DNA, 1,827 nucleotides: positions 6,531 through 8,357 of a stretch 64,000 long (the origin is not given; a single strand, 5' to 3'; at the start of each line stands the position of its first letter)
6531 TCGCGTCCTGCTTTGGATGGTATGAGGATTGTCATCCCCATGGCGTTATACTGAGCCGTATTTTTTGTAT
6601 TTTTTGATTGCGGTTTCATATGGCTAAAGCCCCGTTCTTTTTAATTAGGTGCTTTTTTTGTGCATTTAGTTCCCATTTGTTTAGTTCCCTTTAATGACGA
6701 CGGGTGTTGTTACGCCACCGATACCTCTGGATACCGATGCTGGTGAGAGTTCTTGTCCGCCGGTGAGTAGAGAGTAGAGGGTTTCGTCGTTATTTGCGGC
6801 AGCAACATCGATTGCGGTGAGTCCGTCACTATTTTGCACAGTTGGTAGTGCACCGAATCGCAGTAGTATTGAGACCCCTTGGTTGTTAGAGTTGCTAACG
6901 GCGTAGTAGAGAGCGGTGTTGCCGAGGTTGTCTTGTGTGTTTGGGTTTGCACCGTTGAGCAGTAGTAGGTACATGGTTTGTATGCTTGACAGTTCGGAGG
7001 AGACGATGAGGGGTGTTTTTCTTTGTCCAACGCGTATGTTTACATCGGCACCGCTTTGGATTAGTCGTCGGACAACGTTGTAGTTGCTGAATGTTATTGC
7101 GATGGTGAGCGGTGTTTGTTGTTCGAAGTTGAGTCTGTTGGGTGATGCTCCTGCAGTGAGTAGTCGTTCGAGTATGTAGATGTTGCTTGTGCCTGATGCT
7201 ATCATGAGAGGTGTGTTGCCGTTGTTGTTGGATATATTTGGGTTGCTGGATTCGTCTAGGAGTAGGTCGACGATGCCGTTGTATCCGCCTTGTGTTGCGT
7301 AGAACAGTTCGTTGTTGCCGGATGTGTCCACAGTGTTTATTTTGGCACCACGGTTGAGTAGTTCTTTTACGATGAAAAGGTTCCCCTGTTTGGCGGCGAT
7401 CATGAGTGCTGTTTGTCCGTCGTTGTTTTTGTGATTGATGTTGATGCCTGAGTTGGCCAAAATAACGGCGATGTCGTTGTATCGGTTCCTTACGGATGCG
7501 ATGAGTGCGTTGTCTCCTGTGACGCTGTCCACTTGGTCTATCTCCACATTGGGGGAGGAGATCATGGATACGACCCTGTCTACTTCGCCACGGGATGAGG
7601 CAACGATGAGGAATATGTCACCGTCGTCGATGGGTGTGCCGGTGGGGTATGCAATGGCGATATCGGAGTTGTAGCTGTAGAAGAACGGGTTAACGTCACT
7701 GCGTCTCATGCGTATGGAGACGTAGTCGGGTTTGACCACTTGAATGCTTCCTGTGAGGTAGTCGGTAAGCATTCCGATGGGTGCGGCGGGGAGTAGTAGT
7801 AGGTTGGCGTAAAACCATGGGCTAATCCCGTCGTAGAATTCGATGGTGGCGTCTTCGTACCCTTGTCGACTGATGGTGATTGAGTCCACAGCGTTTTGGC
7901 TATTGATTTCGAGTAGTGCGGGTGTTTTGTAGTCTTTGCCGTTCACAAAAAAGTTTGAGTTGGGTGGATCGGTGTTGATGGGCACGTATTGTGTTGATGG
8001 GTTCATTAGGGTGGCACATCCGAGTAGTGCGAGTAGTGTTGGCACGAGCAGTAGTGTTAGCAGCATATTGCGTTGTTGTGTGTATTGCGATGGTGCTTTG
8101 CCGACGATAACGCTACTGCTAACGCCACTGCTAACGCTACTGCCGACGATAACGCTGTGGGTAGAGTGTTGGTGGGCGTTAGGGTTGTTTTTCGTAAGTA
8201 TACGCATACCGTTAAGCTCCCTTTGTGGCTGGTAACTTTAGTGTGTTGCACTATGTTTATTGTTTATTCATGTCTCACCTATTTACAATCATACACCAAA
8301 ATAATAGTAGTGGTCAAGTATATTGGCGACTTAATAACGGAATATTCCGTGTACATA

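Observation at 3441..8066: Operon: ankyrin-repeat lipoprotein, FapA/DUF342-like protein and a transmembrane SH3b protein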

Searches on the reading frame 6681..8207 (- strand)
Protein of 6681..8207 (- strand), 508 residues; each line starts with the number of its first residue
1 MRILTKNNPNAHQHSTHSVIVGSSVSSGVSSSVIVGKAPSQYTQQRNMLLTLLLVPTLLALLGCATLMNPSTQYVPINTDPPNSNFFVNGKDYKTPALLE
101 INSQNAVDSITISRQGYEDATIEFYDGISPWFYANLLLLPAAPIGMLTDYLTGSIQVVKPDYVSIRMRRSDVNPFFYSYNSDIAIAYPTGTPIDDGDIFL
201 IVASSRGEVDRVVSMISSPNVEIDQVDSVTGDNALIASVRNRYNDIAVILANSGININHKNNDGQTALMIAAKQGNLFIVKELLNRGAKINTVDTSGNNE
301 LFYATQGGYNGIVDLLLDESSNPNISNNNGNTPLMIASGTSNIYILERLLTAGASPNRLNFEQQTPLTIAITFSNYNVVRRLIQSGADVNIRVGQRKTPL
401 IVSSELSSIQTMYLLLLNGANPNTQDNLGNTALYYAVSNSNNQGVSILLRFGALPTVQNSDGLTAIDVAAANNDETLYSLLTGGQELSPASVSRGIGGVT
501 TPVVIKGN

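Call 3: search_protein_families(library=pfam, proteins=[window:6681-8207:-], max_evalue=0.01)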
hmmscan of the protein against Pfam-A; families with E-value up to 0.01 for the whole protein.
window:6681-8207:- (508 aa): 8 families
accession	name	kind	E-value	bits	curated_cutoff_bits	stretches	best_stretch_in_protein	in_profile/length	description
PF12796.13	Ank_2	-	1.7e-45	153.9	27.3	3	301-392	1-89/90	Ankyrin repeats (3 copies)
PF00023.36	Ank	-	2.8e-40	134.5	21.1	3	263-294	1-32/33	Ankyrin repeat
PF13857.12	Ank_5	-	2.8e-32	110.8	27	4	415-469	1-56/56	Ankyrin repeats (many copies)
PF13637.12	Ank_4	-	5.1e-32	109.7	22.7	5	414-443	15-44/50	Ankyrin repeats (many copies)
PF13606.12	Ank_3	-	4.5e-23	78.9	22.3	2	263-291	1-29/30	Ankyrin repeat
PF24521.3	Ank_KRIT1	-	2.5e-08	34.2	80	1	264-370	18-125/149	KRIT1 ankyrin-repeats domain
PF23745.1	ANK_LRRK2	-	0.00016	21.9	27.5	0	373-454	41-118/130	LRRK2 ANK repeat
PF08308.17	PEGA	-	0.0025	18.1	20.8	0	76-133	5-64/71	PEGA domain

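Call 4: search_protein_families(library=ncbifam, proteins=[window:6681-8207:-], max_evalue=0.01)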
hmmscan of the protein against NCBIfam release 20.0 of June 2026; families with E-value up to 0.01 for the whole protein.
window:6681-8207:- (508 aa): 11 families
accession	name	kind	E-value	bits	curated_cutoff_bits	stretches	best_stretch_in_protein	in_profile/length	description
NF043029.1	T4SS_AnkY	equivalog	1.4e-24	86.4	600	4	215-300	444-527/543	Dot/Icm T4SS effector AnkY/LegA9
NF043022.1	T4SS_AnkG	equivalog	1.2e-22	80.3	500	3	200-305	336-444/455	Dot/Icm T4SS effector AnkG/AnkZ/LegA7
NF041931.2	MzaA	equivalog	2.8e-22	79.3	800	3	254-321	25-92/726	MZA anti-phage system associated sigma-70 family RNA polymerase sigma factor MzaA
NF043023.1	T4SS_AnkH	equivalog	1.6e-20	73.3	600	3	242-334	11-102/467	Dot/Icm T4SS effector AnkH/LegA3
NF043028.1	T4SS_AnkX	equivalog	1.5e-15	56.5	1400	2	251-355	568-677/938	Dot/Icm T4SS effector AnkN/AnkX/LegA8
TIGR00870.1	trp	subfamily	2.7e-14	52.2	498.75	2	362-442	130-224/747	transient-receptor-potential calcium channel protein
NF047662.1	LEPBI_I2678_fam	subfamily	1.4e-11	44.6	240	1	64-169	1-112/247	LEPBI_I2678 family protein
NF043019.1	T4SS_AnkC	equivalog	1.2e-08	34.3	450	2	251-360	114-231/459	Dot/Icm T4SS effector AnkC/LegA12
NF043024.1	T4SS_AnkI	equivalog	4.2e-07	29.1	550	1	257-308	234-286/439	Dot/Icm T4SS effector AnkI/LegAS4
NF043021.1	T4SS_AnkF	equivalog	4.6e-06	25.2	1000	0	233-292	587-647/917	Dot/Icm T4SS effector AnkF/LegA14/Ceg31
NF043020.1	T4SS_AnkD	equivalog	5e-06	25.7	500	0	258-294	75-111/426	Dot/Icm T4SS effector AnkD/LegA15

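Call 35: find_homologous_proteins(query=window:6681-8207:-, max_evalue=1e-10)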
Query window:6681-8207:- (508 aa): 723 proteins with E <= 1e-10 among 8000 candidates; the best 120 are listed.
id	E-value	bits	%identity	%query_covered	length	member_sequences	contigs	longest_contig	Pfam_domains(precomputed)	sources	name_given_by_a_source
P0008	0.0e+0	1024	94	100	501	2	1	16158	PF13606.13,PF13857.13,PF28177.1,PF12796.14,PF00023.37,PF13637.13,PF24521.3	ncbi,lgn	-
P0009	4.8e-264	894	88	89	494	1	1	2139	PF13606.13,PF13857.13,PF28177.1,PF23745.2,PF12796.14,PF00023.37,PF13637.13,PF24521.3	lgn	-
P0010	2.0e-111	391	32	54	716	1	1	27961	PF13606.13,PF13857.13,PF23745.2,PF12796.14,PF00023.37,PF13637.13,PF24521.3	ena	-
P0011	1.5e-62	230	36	54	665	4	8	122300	PF13606.13,PF13857.13,PF28177.1,PF23745.2,PF12796.14,PF00023.37,PF13637.13,PF24521.3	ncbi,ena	-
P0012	1.2e-59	220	28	60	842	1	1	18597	PF13606.13,PF13857.13,PF23745.2,PF12796.14,PF00023.37,PF13637.13,PF24521.3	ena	-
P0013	2.6e-58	216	30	49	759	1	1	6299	PF13606.13,PF13857.13,PF28177.1,PF23745.2,PF12796.14,PF00023.37,PF13637.13,PF24521.3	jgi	jgi:ankyrin repeat protein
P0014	3.8e-58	215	30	49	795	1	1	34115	PF25532.2,PF13606.13,PF13857.13,PF23745.2,PF12796.14,PF00023.37,PF13637.13,PF24521.3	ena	-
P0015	7.2e-57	211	36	54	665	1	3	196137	PF13606.13,PF13857.13,PF28177.1,PF23745.2,PF12796.14,PF00023.37,PF13637.13,PF24521.3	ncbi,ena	-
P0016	2.0e-50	190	30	50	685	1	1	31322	PF28018.1,PF13606.13,PF13857.13,PF28177.1,PF23745.2,PF12796.14,PF00023.37,PF13637.13,PF24521.3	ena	-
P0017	3.0e-50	189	27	63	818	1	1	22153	PF13606.13,PF13857.13,PF28177.1,PF23745.2,PF12796.14,PF00023.37,PF13637.13,PF24521.3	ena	-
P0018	5.0e-50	189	27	53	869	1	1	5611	PF13606.13,PF13857.13,PF23745.2,PF12796.14,PF00023.37,PF13637.13,PF24521.3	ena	-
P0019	7.1e-50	188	26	87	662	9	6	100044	PF13606.13,PF13857.13,PF23745.2,PF12796.14,PF00023.37,PF13637.13,PF24521.3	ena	-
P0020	1.8e-49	187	30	55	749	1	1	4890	PF07714.24,PF00069.32,PF13606.13,PF13857.13,PF03109.23,PF12796.14,PF00023.37,PF13637.13,PF24521.3,PF01636.30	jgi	jgi:ankyrin repeat protein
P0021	2.3e-49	186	31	52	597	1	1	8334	PF13606.13,PF13857.13,PF12796.14,PF00023.37,PF13637.13,PF24521.3,PF07525.22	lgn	-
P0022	3.6e-49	186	30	43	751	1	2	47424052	PF13606.13,PF13857.13,PF23745.2,PF12796.14,PF00023.37,PF13637.13,PF24521.3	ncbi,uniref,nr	ncbi:ankyrin repeat domain-containing protein 50 [Biomphalaria glabrata]|uniref:Ankyrin repeat domai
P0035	9.6e-46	174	24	80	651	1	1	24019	PF13606.13,PF13857.13,PF28177.1,PF23745.2,PF12796.14,PF00023.37,PF13637.13,PF24521.3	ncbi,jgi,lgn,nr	ncbi:MAG: ankyrin repeat domain-containing protein [Deferribacteraceae bacterium]|jgi:ankyrin repeat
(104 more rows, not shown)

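Call 37: find_encoding_contigs(protein=P0035, flank=6000, max_places=2)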
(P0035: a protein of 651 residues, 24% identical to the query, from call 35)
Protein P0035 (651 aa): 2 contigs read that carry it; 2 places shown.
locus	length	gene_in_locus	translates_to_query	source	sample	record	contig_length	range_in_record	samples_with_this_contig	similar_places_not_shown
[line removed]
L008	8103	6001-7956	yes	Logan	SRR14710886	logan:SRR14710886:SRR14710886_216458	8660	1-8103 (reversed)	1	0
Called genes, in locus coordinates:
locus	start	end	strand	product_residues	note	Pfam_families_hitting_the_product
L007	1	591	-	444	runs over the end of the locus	PF01595:CNNM, PF00571:CBS, PF03471:CorC_HlyC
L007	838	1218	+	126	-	PF00072:Response_reg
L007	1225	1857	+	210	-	PF04344:CheZ (weak)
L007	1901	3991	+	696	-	PF01627:Hpt, PF02895:H-kinase_dim, PF02518:HATPase_c, PF01584:CheW, PF00072:Response_reg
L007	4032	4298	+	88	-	-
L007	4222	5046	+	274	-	PF00691:OmpA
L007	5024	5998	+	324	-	-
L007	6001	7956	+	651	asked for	PF12796:Ank_2, PF13857:Ank_5 (weak), PF12796:Ank_2, PF13637:Ank_4 (weak), PF12796:Ank_2, PF12796:Ank_2, PF13857:Ank_5, PF12796:Ank_2, +10 more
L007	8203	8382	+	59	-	-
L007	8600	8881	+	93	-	PF01527:HTH_Tnp_1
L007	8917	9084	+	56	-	?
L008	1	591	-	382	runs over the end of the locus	?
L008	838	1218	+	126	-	PF00072:Response_reg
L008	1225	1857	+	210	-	PF04344:CheZ (weak)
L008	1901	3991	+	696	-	PF01627:Hpt, PF02895:H-kinase_dim, PF02518:HATPase_c, PF01584:CheW, PF00072:Response_reg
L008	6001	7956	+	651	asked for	PF12796:Ank_2, PF13857:Ank_5 (weak), PF12796:Ank_2, PF13637:Ank_4 (weak), PF12796:Ank_2, PF12796:Ank_2, PF13857:Ank_5, PF12796:Ank_2, +10 more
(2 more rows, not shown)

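Call 38: find_encoding_contigs(protein=P0009, flank=6000, max_places=2)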
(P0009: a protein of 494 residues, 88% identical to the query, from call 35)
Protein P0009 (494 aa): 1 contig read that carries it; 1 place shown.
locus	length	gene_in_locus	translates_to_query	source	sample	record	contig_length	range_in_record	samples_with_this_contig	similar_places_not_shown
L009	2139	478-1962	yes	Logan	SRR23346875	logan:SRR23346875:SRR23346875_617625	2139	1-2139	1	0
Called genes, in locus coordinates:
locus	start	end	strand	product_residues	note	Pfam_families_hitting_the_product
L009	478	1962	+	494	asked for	PF12796:Ank_2, PF12796:Ank_2, PF13857:Ank_5, PF24521:Ank_KRIT1 (weak), PF12796:Ank_2, PF13857:Ank_5, PF12796:Ank_2, PF13857:Ank_5, +5 more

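Call 39: find_encoding_contigs(protein=P0019, flank=6000, max_places=2)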
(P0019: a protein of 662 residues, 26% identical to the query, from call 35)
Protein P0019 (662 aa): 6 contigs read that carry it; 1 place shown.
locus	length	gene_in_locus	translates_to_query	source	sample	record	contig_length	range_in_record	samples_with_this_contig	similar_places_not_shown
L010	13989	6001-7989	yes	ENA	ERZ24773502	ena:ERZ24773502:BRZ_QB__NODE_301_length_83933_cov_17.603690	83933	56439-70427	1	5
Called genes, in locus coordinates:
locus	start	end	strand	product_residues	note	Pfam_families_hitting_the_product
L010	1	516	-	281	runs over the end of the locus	PF10609:ParA, PF00142:Fer4_NifH (faint), PF01656:CbiA, PF02374:ArsA_ATPase (weak), PF06564:CBP_BcsQ (weak), PF09140:MipZ (weak), PF13614:AAA_31, PF10609:ParA (weak)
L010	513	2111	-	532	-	PF00448:SRP54, PF13401:AAA_22 (weak)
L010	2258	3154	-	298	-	PF00892:EamA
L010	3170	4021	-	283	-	PF02749:QRPTase_N, PF01729:QRPTase_C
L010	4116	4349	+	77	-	-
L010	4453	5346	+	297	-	-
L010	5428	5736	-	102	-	-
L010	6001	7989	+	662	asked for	PF12796:Ank_2, PF12796:Ank_2, PF12796:Ank_2, PF13857:Ank_5, PF12796:Ank_2, PF13857:Ank_5, PF12796:Ank_2, PF12796:Ank_2, +10 more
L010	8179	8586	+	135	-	-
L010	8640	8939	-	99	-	-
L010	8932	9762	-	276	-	PF01925:TauE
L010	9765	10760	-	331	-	PF01515:PTA_PTB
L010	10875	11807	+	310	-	PF00551:Formyl_trans_N, PF02911:Formyl_trans_C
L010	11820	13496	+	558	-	PF00149:Metallophos, PF02872:5_nucleotid_C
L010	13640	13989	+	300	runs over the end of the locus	PF01435:Peptidase_M48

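Call 59: search_protein_families(library=pfam, proteins=[L007:4032-4298:+, L007:4222-5046:+, L007:5024-5998:+], max_evalue=0.01)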
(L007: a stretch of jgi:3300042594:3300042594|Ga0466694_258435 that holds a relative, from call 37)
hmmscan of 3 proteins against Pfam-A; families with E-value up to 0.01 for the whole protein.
L007:4032-4298:+ (88 aa): 0 families

L007:4222-5046:+ (274 aa): 1 family
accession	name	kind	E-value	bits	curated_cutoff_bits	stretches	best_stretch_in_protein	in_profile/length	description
PF00691.25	OmpA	-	6.2e-09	36.5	27.2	1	190-256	31-92/98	OmpA family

L007:5024-5998:+ (324 aa): 0 families

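Call 60: find_encoding_contigs(protein=P0011, flank=8000, max_places=3)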
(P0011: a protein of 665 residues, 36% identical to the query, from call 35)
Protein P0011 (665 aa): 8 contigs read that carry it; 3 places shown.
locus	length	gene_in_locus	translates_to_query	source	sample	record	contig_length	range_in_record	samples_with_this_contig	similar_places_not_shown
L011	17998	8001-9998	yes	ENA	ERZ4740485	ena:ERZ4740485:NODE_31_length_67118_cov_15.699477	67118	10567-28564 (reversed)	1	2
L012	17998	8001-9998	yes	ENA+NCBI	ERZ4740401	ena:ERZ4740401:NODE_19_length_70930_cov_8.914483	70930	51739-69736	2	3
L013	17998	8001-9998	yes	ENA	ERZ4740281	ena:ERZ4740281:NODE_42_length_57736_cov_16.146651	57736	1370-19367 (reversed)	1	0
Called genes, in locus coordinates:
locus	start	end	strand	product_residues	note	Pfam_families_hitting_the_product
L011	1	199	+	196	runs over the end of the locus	PF00694:Aconitase_C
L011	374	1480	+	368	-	PF13599:Pentapeptide_4 (faint), PF00805:Pentapeptide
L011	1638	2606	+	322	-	-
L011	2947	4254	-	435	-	PF00155:Aminotran_1_2, PF12897:Asp_aminotransf (weak)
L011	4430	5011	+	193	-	PF01250:Ribosomal_S6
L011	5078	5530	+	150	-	PF00436:SSB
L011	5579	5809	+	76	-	PF01084:Ribosomal_S18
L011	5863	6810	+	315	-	PF09991:DUF2232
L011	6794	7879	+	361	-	PF01545:Cation_efflux, PF16916:ZT_dimer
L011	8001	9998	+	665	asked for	PF12796:Ank_2, PF13857:Ank_5, PF12796:Ank_2, PF13637:Ank_4, PF13857:Ank_5, PF13637:Ank_4, PF00023:Ank, PF12796:Ank_2, +11 more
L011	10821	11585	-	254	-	PF01177:Asp_Glu_race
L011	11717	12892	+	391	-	PF01938:TRAM (weak), PF05958:tRNA_U5-meth_tr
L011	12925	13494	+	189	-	PF01725:Ham1p_like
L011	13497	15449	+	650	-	PF00912:Transgly, PF00905:Transpeptidase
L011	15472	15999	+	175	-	PF13238:AAA_18 (weak), PF01202:SKI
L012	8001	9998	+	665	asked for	PF12796:Ank_2, PF13857:Ank_5, PF12796:Ank_2, PF13637:Ank_4, PF13857:Ank_5, PF13637:Ank_4, PF00023:Ank, PF12796:Ank_2, +11 more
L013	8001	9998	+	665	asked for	PF12796:Ank_2, PF13857:Ank_5, PF12796:Ank_2, PF13637:Ank_4, PF13857:Ank_5, PF13637:Ank_4, PF00023:Ank, PF12796:Ank_2, +11 more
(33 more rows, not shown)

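Call 61: find_encoding_contigs(protein=P0015, flank=8000, max_places=2)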
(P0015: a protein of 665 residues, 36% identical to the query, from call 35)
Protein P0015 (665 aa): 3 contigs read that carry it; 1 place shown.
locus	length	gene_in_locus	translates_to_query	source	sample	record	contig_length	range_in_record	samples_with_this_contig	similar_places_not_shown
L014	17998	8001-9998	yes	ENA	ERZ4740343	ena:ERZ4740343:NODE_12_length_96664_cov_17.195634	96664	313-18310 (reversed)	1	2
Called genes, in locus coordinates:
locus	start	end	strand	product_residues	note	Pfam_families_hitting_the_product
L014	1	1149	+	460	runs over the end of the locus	PF00330:Aconitase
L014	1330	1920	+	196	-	PF00694:Aconitase_C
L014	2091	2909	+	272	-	PF00805:Pentapeptide, PF13599:Pentapeptide_4 (weak), PF00805:Pentapeptide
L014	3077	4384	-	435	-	PF00155:Aminotran_1_2, PF12897:Asp_aminotransf (weak)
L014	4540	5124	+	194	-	PF01250:Ribosomal_S6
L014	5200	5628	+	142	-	PF00436:SSB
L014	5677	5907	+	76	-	PF01084:Ribosomal_S18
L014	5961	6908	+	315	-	PF09991:DUF2232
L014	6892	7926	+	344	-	PF01545:Cation_efflux, PF16916:ZT_dimer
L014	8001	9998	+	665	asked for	PF12796:Ank_2, PF13857:Ank_5, PF12796:Ank_2, PF13637:Ank_4, PF13857:Ank_5, PF00023:Ank, PF12796:Ank_2, PF13637:Ank_4, +11 more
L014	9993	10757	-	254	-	PF01177:Asp_Glu_race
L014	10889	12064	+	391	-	PF01938:TRAM, PF05958:tRNA_U5-meth_tr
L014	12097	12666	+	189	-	PF01725:Ham1p_like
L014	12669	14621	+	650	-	PF00912:Transgly, PF00905:Transpeptidase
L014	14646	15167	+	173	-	PF13238:AAA_18 (weak), PF01202:SKI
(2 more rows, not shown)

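Call 88: search_protein_families(library=padloc, proteins=[window:6681-8207:-], max_evalue=0.01)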
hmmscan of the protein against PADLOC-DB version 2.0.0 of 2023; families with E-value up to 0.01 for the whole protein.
window:6681-8207:- (508 aa): 3 families
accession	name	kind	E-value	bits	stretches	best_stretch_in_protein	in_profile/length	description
PDLC04783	PDC-M72A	-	1e-40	138.2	2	345-474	245-374/392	-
PDLC02908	Ankyrin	-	8.6e-30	101.7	4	235-351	714-823/880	-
PDLC02203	MzaA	-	2.8e-08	30.5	0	204-275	18-88/683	-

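Call 89: search_protein_families(library=phrogs, proteins=[window:6681-8207:-], max_evalue=0.01)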
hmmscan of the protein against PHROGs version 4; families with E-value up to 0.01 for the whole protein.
window:6681-8207:- (508 aa): 5 families
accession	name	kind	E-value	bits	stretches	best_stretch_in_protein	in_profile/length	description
phrog_9262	-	unknown function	8.7e-38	131.3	3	235-367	10-147/253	-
phrog_9049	-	unknown function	1.8e-37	128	2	200-355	3228-3381/4700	-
phrog_16592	-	unknown function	1.4e-23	83.9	3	368-485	148-269/974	-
phrog_6823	-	unknown function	8.7e-06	27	1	52-166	5-131/139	-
phrog_7280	-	unknown function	0.004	18.4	0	413-454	28-69/95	-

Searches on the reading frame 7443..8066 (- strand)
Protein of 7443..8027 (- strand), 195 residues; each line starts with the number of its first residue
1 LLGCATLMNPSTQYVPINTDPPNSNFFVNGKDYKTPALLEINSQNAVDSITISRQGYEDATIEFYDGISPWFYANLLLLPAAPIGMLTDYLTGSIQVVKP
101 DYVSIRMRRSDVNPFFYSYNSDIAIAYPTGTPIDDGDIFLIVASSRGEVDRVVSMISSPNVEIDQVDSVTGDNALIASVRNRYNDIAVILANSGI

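Call 55: search_protein_families(library=pfam, proteins=[window:7518-8066:-], max_evalue=5)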
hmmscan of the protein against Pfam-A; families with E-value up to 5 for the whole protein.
window:7518-8066:- (183 aa): 4 families
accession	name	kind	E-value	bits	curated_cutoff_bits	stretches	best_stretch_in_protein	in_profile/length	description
PF08308.17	PEGA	-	0.0034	17.7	20.8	1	29-86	5-64/71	PEGA domain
PF22820.2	TcaA_3rd_4th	-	0.046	14.1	27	1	26-48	3-25/73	TcaA protein 3rd/4th domain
PF07312.16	DUF1459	-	0.048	14.3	23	1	106-142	19-54/81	Protein of unknown function (DUF1459)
PF10842.14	DUF2642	-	0.15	12.5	22.7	1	102-123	29-50/64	Protein of unknown function (DUF2642)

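Call 68: search_solved_structures(query=window:7443-8027:-, max_evalue=1)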
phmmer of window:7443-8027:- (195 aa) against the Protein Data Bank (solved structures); distinct sequences matched with E-value up to 1: 1.
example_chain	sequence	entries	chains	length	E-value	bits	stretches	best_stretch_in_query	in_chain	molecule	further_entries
3ehq_A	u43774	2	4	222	0.49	13.1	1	139-192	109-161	Osteoclast-stimulating factor 1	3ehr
